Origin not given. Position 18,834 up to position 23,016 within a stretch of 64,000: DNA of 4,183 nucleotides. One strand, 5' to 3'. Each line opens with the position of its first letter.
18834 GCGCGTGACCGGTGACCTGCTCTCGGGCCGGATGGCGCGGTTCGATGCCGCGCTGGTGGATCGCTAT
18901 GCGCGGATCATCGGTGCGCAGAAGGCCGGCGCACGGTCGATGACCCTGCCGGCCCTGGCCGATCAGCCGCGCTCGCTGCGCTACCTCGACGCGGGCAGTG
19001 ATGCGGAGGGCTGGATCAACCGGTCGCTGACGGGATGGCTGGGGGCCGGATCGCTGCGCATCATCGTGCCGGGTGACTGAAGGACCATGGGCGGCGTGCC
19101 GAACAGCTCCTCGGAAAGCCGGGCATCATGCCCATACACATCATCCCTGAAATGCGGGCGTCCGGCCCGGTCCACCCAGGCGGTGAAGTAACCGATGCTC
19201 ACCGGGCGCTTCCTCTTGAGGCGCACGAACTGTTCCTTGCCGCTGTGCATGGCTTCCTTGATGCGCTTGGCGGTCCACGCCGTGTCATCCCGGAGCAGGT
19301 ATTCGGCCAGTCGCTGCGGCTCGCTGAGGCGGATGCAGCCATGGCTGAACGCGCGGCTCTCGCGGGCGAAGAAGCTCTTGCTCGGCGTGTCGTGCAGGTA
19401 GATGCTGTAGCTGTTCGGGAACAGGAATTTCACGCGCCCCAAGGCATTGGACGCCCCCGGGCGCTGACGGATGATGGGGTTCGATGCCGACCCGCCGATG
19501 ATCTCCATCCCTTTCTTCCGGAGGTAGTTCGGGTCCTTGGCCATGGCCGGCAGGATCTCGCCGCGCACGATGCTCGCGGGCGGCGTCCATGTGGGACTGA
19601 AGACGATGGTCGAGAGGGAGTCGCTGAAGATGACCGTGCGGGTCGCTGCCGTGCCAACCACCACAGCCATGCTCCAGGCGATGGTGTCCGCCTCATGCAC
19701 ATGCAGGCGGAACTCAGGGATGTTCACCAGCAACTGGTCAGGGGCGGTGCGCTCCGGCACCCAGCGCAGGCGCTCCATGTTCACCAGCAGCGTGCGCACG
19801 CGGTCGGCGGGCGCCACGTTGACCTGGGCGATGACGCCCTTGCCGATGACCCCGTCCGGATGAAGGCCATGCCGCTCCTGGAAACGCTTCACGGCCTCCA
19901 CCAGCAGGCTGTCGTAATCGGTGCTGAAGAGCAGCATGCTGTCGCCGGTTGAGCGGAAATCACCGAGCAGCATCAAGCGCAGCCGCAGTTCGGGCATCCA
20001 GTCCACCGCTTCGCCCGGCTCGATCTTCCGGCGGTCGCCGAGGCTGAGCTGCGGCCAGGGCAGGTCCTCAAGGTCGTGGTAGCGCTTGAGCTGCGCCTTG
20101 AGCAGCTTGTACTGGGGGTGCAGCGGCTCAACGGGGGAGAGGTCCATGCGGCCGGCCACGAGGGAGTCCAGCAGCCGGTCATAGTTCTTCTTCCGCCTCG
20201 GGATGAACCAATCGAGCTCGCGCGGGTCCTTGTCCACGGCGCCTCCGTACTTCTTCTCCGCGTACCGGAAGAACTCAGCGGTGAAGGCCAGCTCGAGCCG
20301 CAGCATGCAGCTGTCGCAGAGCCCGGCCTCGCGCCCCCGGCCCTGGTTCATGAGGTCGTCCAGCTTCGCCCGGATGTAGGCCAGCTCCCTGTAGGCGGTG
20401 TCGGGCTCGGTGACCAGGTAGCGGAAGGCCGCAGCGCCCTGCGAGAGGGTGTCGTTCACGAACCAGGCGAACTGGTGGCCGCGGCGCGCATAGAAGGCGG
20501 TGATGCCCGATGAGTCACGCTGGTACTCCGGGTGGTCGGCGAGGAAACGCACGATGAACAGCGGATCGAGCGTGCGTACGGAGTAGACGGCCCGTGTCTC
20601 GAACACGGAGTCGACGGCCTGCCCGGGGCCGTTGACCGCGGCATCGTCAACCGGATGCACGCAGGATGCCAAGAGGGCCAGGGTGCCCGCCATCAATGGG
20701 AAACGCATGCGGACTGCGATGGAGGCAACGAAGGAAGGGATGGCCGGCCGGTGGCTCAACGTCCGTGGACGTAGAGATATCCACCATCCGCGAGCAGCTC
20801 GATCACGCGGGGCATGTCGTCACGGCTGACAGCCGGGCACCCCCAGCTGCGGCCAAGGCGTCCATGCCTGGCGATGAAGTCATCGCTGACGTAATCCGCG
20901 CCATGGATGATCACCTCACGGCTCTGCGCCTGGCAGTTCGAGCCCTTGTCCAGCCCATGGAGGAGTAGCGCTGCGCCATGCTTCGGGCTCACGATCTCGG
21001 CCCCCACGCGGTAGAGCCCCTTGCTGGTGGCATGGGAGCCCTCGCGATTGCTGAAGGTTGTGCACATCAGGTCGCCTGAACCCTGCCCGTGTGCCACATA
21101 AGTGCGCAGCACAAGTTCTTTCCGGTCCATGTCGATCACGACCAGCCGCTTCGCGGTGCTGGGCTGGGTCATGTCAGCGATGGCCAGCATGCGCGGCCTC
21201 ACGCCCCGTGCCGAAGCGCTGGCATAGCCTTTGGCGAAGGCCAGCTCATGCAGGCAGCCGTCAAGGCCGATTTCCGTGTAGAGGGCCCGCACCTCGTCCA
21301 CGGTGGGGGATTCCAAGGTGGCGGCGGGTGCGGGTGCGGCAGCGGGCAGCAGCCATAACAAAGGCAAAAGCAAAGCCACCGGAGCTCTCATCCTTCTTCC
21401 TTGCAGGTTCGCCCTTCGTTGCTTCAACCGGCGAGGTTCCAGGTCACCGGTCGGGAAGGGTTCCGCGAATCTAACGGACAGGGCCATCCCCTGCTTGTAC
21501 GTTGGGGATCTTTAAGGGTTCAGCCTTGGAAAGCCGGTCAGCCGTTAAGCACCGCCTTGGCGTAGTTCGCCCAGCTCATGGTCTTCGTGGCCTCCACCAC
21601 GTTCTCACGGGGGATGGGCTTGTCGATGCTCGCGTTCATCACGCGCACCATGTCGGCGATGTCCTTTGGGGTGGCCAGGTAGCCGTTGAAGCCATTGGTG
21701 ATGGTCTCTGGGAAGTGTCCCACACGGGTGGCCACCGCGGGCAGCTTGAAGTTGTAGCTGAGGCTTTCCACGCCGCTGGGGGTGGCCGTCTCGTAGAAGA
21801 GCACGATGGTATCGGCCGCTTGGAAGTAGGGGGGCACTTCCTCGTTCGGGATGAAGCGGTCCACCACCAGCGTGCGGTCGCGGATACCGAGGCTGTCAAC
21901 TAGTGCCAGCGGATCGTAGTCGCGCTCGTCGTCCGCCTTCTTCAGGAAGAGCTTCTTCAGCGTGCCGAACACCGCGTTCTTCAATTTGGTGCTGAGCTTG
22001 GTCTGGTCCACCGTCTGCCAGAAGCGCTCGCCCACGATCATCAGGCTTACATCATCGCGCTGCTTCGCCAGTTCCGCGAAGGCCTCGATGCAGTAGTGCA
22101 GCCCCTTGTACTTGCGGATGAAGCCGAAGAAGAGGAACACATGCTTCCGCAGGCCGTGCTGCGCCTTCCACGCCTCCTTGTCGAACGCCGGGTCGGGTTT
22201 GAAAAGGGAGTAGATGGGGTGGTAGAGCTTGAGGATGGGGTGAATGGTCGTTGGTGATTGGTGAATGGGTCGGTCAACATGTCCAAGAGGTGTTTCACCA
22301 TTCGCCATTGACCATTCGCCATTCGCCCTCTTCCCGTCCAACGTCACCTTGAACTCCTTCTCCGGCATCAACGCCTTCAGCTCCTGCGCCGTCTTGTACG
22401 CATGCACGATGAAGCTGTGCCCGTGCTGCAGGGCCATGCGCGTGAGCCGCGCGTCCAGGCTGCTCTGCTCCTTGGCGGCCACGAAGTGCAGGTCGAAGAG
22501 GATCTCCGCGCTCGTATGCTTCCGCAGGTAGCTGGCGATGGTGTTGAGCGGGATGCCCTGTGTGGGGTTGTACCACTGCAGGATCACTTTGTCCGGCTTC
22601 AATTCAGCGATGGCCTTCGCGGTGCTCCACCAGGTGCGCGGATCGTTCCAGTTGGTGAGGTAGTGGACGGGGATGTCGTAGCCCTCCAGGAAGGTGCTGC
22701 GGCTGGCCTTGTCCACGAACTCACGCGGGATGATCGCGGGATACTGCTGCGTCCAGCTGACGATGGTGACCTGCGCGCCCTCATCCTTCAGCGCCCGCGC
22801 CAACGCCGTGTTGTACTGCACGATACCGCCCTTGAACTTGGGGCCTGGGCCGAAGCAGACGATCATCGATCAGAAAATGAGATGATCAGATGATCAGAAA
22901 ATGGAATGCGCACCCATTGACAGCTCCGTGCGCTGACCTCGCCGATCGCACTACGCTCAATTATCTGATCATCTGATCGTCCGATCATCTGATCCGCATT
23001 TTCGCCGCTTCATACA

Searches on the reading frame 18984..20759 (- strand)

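Call 84: search_protein_families(library=pfam, proteins=[window:18984-20759:-], max_evalue=0.01)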
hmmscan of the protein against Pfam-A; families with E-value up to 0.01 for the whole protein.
window:18984-20759:- (592 aa): 3 families
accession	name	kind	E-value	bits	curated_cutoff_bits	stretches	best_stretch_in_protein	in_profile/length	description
PF03734.19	YkuD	-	1.2e-22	81.5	23.4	1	342-491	3-141/146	L,D-transpeptidase catalytic domain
PF20142.4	Scaffold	-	6e-18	66.3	24.6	1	86-224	3-139/139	Scaffold domain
PF01471.23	PG_binding_1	-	2.1e-07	31.5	23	1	278-311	22-55/57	Putative peptidoglycan binding domain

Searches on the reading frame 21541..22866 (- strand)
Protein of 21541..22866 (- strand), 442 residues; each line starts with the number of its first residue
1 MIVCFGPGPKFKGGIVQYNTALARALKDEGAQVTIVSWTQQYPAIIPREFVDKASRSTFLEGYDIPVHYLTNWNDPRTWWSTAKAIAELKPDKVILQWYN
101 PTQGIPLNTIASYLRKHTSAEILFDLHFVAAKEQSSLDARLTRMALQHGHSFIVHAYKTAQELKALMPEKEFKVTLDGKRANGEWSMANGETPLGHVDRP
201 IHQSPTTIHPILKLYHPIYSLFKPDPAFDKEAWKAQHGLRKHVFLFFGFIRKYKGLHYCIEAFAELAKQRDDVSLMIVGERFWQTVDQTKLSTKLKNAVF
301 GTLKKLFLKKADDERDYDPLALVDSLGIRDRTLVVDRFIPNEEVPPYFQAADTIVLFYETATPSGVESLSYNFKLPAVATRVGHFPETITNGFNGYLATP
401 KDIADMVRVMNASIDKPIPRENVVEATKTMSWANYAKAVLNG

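Call 84: search_protein_families(library=pfam, proteins=[window:21541-22866:-], max_evalue=0.01)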
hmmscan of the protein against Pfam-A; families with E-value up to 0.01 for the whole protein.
window:21541-22866:- (442 aa): 5 families
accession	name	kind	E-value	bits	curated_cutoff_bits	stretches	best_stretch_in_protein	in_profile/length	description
PF00534.26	Glycos_transf_1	-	7.2e-19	68.4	26.4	1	230-429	2-171/172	Glycosyl transferases group 1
PF13692.12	Glyco_trans_1_4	-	1.7e-15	57.9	27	2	322-411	52-137/142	Glycosyl transferases group 1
PF13439.12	Glyco_transf_4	-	2.9e-06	27.8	28.5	1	13-167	2-152/170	Glycosyltransferase Family 4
PF13579.12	Glyco_trans_4_4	-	9.6e-06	26.5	29.7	1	13-146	1-121/158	Glycosyl transferase 4-like domain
PF20706.3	GT4-conflict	-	0.0031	17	26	0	225-286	178-246/385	Family 4 Glycosyltransferase in conflict systems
